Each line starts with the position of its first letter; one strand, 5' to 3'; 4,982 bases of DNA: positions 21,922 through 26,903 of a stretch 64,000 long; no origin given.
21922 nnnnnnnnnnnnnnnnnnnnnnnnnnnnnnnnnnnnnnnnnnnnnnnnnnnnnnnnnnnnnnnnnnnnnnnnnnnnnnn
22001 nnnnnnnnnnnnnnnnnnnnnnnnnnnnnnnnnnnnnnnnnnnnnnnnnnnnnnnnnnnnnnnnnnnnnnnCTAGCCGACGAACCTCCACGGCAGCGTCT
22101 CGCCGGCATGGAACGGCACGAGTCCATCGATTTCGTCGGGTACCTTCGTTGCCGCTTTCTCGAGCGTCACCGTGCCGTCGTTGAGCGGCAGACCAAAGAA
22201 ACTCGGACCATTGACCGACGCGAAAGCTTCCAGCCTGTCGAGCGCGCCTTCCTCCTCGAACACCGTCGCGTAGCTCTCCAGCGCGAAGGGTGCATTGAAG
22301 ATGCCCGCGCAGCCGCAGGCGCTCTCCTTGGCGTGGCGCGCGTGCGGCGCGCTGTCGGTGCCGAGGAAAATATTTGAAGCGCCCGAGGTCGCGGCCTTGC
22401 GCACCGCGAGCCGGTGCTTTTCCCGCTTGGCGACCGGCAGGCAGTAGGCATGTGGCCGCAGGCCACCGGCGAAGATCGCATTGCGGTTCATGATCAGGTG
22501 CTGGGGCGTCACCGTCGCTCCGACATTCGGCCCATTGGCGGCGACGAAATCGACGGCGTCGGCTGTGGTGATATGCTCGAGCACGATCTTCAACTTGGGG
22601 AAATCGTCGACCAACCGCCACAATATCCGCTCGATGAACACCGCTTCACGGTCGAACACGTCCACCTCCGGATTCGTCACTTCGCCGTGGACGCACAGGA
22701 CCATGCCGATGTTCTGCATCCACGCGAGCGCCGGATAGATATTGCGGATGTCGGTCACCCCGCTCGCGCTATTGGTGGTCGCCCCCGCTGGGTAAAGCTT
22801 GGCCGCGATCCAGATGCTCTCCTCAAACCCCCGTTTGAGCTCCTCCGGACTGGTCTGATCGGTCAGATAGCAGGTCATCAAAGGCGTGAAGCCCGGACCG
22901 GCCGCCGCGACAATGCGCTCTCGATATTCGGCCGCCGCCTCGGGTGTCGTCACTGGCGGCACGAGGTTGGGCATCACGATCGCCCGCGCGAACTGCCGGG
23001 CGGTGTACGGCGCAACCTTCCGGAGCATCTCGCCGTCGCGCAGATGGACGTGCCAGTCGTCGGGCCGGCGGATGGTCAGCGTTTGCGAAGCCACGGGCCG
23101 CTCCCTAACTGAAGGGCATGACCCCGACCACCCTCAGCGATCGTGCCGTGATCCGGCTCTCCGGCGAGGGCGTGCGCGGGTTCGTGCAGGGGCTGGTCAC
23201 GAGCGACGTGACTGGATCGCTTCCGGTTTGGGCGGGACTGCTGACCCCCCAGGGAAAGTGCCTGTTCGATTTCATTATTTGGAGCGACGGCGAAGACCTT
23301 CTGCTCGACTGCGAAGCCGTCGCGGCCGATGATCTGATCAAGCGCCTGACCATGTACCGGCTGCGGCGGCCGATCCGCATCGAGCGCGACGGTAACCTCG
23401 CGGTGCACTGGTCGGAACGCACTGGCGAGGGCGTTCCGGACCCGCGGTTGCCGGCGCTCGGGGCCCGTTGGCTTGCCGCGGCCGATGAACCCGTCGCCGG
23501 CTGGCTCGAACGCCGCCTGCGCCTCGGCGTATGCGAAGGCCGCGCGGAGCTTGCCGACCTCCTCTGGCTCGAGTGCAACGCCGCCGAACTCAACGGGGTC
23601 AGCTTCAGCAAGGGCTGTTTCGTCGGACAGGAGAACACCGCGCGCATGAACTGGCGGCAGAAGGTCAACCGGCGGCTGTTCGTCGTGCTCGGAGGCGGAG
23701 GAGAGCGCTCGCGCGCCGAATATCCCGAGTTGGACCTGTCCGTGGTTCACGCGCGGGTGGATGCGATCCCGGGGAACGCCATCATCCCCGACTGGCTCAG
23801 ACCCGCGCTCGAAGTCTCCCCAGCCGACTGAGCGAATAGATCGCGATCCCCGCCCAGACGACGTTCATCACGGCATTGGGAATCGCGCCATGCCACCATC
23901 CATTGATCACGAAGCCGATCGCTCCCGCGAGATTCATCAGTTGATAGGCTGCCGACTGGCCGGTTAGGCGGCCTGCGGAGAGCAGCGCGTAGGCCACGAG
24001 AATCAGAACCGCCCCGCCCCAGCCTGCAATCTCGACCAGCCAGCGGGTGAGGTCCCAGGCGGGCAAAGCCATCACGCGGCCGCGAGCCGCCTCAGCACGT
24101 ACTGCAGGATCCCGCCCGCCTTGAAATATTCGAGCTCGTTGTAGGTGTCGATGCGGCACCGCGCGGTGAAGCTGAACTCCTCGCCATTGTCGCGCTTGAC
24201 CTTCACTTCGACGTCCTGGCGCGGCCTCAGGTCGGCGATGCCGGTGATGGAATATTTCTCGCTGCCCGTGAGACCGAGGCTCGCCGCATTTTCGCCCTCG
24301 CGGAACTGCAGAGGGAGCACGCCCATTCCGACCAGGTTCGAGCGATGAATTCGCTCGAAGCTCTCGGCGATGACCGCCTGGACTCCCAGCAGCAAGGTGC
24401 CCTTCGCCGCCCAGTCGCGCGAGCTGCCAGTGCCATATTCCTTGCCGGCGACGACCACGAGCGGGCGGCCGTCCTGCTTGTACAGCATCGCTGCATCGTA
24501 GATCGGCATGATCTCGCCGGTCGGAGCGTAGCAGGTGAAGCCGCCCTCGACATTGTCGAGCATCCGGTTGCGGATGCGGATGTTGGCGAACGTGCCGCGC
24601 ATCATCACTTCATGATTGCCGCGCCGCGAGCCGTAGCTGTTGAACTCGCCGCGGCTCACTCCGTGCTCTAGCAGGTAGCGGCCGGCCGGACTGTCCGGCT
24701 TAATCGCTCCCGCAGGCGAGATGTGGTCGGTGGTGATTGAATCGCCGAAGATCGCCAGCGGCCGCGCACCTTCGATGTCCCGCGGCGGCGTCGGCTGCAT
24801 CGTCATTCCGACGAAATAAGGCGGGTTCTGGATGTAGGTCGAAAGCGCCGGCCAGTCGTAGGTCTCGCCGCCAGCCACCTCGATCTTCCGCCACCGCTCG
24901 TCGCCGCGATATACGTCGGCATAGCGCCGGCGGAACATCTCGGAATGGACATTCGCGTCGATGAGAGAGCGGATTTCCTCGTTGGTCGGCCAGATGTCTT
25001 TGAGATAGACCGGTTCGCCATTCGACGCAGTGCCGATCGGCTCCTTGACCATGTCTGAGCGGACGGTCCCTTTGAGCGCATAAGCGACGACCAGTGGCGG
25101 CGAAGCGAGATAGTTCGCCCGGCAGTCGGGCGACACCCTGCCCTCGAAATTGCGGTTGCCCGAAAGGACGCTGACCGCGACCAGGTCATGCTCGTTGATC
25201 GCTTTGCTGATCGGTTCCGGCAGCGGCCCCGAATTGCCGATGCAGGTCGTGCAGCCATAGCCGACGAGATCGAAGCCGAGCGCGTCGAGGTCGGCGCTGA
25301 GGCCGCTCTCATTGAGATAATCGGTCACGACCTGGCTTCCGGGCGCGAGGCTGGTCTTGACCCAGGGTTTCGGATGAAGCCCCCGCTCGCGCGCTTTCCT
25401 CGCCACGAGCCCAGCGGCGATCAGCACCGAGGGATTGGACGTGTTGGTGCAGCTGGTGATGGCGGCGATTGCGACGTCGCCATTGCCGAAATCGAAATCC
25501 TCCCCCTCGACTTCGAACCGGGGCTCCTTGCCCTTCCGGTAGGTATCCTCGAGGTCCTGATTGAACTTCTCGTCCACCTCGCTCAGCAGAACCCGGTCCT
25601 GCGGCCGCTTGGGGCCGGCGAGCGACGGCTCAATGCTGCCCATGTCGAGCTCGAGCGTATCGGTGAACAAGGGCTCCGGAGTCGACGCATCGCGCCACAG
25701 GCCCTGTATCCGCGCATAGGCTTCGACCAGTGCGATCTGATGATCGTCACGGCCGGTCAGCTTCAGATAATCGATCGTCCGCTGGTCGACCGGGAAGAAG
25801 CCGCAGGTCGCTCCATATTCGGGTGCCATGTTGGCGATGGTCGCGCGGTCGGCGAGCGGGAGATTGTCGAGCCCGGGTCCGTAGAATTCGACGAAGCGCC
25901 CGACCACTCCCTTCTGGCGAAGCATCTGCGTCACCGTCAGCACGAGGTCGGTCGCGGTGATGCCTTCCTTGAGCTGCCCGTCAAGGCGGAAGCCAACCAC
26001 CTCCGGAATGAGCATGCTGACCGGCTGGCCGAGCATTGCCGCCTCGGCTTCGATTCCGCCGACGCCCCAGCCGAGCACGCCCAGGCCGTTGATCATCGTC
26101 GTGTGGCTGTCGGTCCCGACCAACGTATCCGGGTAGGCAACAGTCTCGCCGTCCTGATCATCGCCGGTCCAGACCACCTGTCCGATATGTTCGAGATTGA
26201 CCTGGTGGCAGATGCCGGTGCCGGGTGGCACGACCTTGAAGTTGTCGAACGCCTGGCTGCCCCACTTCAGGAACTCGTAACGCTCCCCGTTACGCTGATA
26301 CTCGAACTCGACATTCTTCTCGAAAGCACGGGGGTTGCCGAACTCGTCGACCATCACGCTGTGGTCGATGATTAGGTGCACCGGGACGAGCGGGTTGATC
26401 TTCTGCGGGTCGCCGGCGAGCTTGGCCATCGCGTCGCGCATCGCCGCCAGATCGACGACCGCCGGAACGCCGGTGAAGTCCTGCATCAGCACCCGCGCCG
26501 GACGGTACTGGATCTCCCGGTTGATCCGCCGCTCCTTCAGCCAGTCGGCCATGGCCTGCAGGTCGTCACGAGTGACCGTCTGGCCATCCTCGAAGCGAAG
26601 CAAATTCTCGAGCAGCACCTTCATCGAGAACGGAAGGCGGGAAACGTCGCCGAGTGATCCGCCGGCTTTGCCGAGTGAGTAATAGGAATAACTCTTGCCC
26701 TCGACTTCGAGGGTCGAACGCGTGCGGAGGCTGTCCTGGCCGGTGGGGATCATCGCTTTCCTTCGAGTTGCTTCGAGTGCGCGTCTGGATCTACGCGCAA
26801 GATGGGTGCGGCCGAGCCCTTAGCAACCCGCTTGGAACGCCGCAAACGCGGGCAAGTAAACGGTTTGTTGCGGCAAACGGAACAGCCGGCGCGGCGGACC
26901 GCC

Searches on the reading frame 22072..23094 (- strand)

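Call 40: search_protein_families(library=pfam, proteins=[window:22072-23094:-], max_evalue=0.00001)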
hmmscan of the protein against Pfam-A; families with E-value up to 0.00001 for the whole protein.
window:22072-23094:- (340 aa): 1 family
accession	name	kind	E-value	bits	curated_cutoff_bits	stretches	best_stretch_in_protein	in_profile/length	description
PF01979.26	Amidohydro_1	-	1e-21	78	25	1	13-318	8-316/345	Amidohydrolase family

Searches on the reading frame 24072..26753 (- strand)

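Call 41: search_protein_families(library=pfam, proteins=[window:24072-26753:-], max_evalue=0.00001)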
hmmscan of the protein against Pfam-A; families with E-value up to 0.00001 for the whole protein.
window:24072-26753:- (893 aa): 2 families
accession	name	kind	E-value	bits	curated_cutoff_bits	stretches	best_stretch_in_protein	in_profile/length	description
PF00330.25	Aconitase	-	3.2e-172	574.1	28.7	1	78-562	13-463/463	Aconitase family (aconitate hydratase)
PF00694.25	Aconitase_C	-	3.3e-45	154.1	22.8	1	692-819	3-130/131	Aconitase C-terminal domain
